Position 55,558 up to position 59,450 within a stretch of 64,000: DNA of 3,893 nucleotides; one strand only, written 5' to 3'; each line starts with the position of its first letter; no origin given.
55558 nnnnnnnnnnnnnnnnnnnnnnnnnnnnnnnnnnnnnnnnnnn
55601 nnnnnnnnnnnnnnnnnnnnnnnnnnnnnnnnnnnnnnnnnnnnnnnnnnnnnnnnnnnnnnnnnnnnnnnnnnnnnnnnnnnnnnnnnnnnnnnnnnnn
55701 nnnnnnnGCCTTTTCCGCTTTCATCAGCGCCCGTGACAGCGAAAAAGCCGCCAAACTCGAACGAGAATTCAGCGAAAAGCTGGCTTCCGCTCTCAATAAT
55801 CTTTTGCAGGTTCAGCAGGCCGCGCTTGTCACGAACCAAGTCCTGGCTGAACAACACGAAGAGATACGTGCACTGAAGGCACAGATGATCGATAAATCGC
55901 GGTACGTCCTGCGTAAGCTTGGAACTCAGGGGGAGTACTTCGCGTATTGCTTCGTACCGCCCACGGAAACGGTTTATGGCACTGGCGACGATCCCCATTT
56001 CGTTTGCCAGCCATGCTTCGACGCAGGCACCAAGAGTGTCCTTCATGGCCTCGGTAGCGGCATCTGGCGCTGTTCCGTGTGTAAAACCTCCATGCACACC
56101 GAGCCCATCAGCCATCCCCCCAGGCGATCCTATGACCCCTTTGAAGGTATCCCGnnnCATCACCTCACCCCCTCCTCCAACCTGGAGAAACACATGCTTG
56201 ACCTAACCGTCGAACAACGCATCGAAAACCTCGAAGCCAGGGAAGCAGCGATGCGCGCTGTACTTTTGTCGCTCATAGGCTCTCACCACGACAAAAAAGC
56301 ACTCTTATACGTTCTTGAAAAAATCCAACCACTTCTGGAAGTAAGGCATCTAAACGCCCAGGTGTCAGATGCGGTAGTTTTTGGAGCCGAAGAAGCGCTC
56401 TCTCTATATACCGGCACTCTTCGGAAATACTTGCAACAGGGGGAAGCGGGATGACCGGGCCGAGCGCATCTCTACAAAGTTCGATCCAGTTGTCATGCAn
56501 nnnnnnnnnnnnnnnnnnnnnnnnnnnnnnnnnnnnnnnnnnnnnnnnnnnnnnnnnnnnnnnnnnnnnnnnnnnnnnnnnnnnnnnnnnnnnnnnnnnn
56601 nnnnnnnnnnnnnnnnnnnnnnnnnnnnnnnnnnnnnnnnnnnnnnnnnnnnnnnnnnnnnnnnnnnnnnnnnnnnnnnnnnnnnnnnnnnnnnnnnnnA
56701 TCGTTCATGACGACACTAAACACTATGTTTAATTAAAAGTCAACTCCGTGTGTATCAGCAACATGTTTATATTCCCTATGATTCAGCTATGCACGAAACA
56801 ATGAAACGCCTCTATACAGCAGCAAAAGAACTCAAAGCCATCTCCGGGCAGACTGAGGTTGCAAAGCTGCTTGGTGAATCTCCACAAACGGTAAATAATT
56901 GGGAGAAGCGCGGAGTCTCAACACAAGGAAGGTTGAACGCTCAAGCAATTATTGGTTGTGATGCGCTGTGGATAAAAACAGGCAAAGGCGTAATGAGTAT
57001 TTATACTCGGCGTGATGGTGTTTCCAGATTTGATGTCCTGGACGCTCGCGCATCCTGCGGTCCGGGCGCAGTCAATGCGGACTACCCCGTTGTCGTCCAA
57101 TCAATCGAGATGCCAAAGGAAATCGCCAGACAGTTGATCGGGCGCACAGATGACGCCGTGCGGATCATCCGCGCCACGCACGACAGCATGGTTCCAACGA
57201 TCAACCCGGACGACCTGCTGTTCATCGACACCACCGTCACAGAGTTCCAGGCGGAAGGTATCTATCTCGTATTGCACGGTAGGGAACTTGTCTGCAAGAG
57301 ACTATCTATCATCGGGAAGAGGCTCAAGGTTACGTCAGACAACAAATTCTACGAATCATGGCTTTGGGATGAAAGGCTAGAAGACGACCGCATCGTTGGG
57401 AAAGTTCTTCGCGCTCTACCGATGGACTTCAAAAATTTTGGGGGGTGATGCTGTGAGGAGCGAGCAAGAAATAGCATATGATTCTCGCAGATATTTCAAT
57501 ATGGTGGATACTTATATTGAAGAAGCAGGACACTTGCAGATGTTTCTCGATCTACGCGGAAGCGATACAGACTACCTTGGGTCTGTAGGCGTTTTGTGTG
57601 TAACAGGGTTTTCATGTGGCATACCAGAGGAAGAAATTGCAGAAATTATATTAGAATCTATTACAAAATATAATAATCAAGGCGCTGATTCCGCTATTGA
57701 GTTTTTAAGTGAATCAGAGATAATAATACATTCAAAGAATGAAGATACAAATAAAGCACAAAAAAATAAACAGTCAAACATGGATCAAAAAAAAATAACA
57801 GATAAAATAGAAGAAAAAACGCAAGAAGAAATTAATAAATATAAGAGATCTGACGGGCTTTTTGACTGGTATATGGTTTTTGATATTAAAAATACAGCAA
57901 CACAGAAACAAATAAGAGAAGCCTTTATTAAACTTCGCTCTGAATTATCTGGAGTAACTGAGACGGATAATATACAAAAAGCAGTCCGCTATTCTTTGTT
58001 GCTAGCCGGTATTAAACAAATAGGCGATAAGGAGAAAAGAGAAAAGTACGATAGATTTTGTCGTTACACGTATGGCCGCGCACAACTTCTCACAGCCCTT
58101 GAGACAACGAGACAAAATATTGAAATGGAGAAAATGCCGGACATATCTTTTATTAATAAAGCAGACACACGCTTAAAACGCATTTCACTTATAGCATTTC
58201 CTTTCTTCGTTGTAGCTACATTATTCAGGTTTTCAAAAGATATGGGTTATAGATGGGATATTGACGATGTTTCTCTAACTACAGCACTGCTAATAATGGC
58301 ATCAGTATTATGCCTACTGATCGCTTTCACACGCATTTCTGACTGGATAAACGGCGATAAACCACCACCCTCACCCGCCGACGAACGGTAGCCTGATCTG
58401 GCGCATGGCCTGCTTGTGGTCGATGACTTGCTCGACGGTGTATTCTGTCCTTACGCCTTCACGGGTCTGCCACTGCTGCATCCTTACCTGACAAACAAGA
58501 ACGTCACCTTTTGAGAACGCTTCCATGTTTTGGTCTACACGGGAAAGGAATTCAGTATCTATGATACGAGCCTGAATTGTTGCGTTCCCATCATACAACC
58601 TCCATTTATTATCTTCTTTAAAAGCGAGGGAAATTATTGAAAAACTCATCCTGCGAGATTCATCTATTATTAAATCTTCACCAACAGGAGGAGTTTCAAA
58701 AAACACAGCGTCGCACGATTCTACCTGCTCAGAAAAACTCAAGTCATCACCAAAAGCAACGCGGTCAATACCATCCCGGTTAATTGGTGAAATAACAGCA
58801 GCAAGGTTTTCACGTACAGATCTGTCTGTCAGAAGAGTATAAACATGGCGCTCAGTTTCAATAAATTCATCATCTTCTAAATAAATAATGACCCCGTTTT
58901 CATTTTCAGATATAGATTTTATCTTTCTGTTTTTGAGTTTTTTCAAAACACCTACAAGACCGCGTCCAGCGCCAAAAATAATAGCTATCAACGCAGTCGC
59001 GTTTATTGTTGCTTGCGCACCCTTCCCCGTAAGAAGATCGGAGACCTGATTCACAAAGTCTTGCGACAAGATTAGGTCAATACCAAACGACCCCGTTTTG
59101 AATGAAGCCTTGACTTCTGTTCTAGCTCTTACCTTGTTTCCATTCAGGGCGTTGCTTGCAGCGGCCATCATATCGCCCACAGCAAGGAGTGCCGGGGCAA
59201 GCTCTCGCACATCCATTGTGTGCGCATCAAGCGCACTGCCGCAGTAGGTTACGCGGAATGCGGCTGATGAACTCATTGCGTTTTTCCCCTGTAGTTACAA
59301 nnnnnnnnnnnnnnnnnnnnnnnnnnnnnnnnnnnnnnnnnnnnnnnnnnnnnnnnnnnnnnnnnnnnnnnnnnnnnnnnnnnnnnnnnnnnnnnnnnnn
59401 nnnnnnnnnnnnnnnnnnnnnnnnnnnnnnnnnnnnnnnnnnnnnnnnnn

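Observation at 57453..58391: J-domain-like membrane protein with the HPD motif replaced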

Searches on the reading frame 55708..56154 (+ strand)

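Call 3: search_protein_families(library=pfam, proteins=[window:55708-56154:+], max_evalue=1)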
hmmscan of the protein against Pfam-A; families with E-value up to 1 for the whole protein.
window:55708-56154:+ (149 aa): 5 families
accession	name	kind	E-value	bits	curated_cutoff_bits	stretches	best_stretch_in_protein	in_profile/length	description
PF16740.10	SKA2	-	0.088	13.1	30.1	1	16-69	24-80/110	Spindle and kinetochore-associated protein 2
PF10925.13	DUF2680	-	0.12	13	25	1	48-73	4-29/57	Protein of unknown function (DUF2680)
PF16134.10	THOC2_N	-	0.3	10.1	27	1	3-57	19-73/632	THO complex subunit 2 N-terminus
PF06712.16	DUF1199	-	0.31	11.6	25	1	118-147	18-47/52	Protein of unknown function (DUF1199)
PF23145.1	Zf_2nd_IFT121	-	0.56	10.4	25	1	118-135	15-32/45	IFT121, second zinc finger domain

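Call 5: search_protein_families(library=padloc, proteins=[window:55708-56154:+], max_evalue=1)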
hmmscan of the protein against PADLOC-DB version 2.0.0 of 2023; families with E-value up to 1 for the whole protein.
window:55708-56154:+ (149 aa): 0 families

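Call 6: search_protein_families(library=phrogs, proteins=[window:55708-56154:+], max_evalue=0.1)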
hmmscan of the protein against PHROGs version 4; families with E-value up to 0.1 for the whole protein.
window:55708-56154:+ (149 aa): 1 family
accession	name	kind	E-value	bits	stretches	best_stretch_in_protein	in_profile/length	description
phrog_1244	-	unknown function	4.8e-18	66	1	4-134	21-148/157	-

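Call 7: search_protein_families(library=ncbifam, proteins=[window:55708-56154:+], max_evalue=1)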
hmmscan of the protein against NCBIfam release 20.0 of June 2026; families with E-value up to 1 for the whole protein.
window:55708-56154:+ (149 aa): 4 families
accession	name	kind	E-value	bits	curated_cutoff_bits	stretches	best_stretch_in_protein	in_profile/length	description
NF003058.0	PRK03976.1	equivalog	0.067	13.2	87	1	97-128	36-63/91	50S ribosomal protein L37ae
NF002706.0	PRK02507.1-5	equivalog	0.1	12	596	1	6-63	324-380/469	proton extrusion protein PcxA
NF007468.0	PRK10049.1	equivalog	0.15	10.2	1043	1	3-73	332-401/817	poly-beta-1,6 N-acetyl-D-glucosamine export porin PgaA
TIGR00280.1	eL43_euk_arch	equivalog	0.16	12.3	95.8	1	98-129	37-64/92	50S ribosomal protein L37Ae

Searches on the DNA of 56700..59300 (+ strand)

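Call 9: search_dna_similar(query=window:56700-59300:+, collection=phages, mode=near)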
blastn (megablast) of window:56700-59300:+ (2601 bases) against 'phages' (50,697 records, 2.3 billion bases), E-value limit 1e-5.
No match.

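Call 11: search_dna_similar(query=window:56700-59300:+, collection=ecoli_genomes, mode=near)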
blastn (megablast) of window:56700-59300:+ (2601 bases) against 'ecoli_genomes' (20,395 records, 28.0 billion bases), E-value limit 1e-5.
No match.

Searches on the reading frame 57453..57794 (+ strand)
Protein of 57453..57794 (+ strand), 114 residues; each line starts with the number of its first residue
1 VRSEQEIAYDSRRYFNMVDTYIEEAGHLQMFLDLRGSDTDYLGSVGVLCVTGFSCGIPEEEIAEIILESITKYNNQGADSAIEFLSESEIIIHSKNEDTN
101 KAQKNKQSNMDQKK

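Call 108: search_solved_structures(query=window:57453-57794:+, max_evalue=1)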
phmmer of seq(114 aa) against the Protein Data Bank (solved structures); distinct sequences matched with E-value up to 1: 0.
